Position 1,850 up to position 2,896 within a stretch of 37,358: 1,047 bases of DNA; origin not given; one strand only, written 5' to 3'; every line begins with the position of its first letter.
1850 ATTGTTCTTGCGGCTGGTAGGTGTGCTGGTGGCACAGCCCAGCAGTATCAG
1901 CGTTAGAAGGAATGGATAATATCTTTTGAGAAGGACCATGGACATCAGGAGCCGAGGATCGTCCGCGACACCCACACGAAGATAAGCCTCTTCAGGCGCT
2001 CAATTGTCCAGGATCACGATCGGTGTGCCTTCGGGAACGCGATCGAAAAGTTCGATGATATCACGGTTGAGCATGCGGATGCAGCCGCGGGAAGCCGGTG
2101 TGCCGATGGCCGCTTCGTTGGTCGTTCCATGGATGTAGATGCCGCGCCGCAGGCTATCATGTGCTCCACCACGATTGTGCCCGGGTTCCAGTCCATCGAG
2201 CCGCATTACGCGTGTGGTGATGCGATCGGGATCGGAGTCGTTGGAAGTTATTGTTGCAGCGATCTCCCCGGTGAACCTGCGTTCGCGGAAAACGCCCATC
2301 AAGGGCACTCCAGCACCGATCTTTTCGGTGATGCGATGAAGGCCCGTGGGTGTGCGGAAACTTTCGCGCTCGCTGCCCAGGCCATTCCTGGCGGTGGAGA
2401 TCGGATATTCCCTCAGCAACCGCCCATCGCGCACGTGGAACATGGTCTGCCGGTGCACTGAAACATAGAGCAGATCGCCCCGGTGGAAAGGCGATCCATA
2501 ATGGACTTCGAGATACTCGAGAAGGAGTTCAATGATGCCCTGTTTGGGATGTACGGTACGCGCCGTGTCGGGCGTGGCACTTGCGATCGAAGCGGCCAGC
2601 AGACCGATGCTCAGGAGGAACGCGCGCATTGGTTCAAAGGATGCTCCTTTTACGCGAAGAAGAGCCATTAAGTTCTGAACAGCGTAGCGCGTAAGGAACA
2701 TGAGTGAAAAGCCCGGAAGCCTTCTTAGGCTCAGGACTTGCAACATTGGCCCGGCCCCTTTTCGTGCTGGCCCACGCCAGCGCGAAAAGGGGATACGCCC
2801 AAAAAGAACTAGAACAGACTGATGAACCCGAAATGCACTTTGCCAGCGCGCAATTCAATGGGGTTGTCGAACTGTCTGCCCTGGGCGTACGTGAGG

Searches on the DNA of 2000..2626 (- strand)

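Call 66: search_with_rna_model(model_id=R1, sources=[L151, L152, L153, L154], max_evalue=1, show_alignments=4)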
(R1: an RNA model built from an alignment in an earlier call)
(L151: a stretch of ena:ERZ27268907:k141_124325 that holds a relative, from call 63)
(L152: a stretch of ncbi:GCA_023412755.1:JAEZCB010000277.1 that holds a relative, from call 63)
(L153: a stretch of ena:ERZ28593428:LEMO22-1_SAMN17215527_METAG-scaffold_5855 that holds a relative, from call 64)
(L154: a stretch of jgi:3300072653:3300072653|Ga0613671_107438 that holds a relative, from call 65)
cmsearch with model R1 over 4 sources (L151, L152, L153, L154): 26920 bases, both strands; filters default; matches with E-value up to 1: 2.
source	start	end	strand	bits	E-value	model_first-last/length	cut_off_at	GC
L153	3814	3919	-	75.3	6.6e-20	1-107/107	no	0.69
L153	5978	6134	+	23.6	7.7e-05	1-107/107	no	0.68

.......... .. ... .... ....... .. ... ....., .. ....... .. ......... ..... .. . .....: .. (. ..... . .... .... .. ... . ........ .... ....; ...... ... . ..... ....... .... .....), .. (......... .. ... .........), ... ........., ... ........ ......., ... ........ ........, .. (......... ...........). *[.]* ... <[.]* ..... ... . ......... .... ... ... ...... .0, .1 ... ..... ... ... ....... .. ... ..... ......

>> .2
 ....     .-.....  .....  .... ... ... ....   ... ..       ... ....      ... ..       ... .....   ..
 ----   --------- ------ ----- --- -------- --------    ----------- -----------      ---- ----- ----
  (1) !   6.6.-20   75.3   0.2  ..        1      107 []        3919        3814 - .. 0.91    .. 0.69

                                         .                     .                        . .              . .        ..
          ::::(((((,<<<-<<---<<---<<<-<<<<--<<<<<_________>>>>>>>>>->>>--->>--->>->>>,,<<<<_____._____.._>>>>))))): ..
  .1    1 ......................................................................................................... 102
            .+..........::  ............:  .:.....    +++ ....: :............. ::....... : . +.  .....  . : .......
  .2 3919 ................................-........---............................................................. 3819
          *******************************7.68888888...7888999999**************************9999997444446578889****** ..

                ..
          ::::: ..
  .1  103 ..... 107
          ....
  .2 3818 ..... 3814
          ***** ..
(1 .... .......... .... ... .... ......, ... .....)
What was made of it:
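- Unit C is kept at the same site and in the same orientation in a genome whose YkuD is only 65% identical (call 66).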

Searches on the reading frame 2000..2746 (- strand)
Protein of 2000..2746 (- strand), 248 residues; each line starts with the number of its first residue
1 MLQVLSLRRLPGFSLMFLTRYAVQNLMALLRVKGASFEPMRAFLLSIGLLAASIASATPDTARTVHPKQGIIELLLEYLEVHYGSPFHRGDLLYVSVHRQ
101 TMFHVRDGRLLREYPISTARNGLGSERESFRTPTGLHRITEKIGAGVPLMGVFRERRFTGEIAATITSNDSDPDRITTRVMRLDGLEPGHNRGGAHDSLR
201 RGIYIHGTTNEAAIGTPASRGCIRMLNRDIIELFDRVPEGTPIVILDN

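Call 14: search_protein_families(library=pfam, proteins=[window:2000-2746:-])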
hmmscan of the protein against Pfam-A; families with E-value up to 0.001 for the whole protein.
window:2000-2746:- (248 aa): 1 family
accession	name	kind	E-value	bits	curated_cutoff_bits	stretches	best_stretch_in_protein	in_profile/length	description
PF03734.19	YkuD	-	1.3e-25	91.1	23.4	1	93-245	4-146/146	L,D-transpeptidase catalytic domain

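Call 62: find_homologous_proteins(query=window:2000-2626:-, max_evalue=1e-40)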
Query window:2000-2626:- (208 aa): 218 proteins with E <= 1e-40 among 1366 candidates; the best 120 are listed.
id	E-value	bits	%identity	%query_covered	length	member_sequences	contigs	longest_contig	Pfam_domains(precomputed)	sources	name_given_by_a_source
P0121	1.4e-132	458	100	100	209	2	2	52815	PF03734.20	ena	-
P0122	8.0e-93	328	74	100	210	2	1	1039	PF03734.20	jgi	jgi:L,D-transpeptidase YbiS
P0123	2.8e-85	303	67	100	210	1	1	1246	PF03734.20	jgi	jgi:hypothetical protein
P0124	6.2e-85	302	64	100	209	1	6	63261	PF03734.20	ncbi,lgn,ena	-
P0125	9.8e-80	285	65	97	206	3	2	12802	PF03734.20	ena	-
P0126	1.7e-77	278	61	100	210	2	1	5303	PF03734.20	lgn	-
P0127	3.2e-76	274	63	100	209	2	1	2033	PF03734.20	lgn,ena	-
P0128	4.3e-70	254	61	92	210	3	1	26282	PF03734.20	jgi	jgi:L,D-transpeptidase YbiS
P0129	5.9e-70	253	60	93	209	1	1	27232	PF03734.20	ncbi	-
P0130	9.6e-70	253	57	100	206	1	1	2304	PF03734.20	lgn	-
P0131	9.6e-70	253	57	100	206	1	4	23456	PF03734.20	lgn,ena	-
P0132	9.6e-70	253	57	100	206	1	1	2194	PF03734.20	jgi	jgi:hypothetical protein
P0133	9.6e-70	253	57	100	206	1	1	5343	PF03734.20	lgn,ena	-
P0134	1.1e-69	252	63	91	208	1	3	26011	PF03734.20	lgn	-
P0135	1.2e-69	252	57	100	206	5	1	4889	PF03734.20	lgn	-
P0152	6.2e-66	240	57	100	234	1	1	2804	PF03734.20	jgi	-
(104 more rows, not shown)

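Call 63: find_encoding_contigs(protein=P0124, flank=4000, max_places=2)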
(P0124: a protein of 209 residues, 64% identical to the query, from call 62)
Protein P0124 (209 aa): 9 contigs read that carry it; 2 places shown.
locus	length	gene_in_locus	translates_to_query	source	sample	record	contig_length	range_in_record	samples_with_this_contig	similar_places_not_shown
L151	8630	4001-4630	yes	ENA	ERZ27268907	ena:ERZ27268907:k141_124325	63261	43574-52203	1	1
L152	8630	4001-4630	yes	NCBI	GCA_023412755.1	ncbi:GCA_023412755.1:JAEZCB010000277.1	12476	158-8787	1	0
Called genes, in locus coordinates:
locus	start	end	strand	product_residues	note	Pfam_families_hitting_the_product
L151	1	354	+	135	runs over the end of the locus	PF02566:OsmC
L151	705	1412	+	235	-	PF03167:UDG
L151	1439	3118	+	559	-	PF07244:POTRA (faint), PF01103:Omp85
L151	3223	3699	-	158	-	-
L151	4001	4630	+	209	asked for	PF03734:YkuD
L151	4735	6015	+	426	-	PF20094:GWxTD_dom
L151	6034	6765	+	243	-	PF08032:SpoU_sub_bind, PF00588:SpoU_methylase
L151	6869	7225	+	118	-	-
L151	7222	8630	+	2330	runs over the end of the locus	PF18962:Por_Secre_tail (faint), PF26766:Choice_anch_L, PF06832:BiPBP_C (faint), PF13573:SprB (weak), PF23585:DUF7137 (faint), PF13573:SprB, PF13585:CHU_C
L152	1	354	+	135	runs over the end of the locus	PF02566:OsmC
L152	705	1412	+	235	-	PF03167:UDG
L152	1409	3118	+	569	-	PF07244:POTRA (faint), PF01103:Omp85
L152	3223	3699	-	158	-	-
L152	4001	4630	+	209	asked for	PF03734:YkuD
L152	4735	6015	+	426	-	PF20094:GWxTD_dom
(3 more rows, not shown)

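Call 64: find_encoding_contigs(protein=P0125, flank=4000, max_places=1)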
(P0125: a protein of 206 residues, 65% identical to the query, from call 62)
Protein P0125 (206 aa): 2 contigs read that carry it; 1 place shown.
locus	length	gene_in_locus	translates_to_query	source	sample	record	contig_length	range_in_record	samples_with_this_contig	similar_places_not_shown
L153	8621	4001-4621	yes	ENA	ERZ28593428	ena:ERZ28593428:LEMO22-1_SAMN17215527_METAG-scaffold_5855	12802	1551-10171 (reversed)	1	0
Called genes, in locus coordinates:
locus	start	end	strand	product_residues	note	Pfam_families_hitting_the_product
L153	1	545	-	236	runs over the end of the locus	-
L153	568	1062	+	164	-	PF02566:OsmC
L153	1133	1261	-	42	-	-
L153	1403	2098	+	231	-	PF03167:UDG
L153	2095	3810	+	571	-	PF07244:POTRA (faint)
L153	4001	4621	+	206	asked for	PF03734:YkuD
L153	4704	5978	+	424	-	PF20094:GWxTD_dom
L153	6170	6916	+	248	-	PF08032:SpoU_sub_bind, PF00588:SpoU_methylase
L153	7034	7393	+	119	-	-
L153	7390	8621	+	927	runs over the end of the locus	?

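Call 65: find_encoding_contigs(protein=P0122, flank=4000, max_places=1)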
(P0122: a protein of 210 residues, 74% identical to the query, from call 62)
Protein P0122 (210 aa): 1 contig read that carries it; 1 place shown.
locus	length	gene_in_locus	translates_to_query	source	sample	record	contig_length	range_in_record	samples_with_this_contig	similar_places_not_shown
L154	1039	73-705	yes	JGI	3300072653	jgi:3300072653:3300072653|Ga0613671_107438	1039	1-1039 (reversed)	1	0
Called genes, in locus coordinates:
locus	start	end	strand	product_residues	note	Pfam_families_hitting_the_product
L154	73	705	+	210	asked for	PF03734:YkuD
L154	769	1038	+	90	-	?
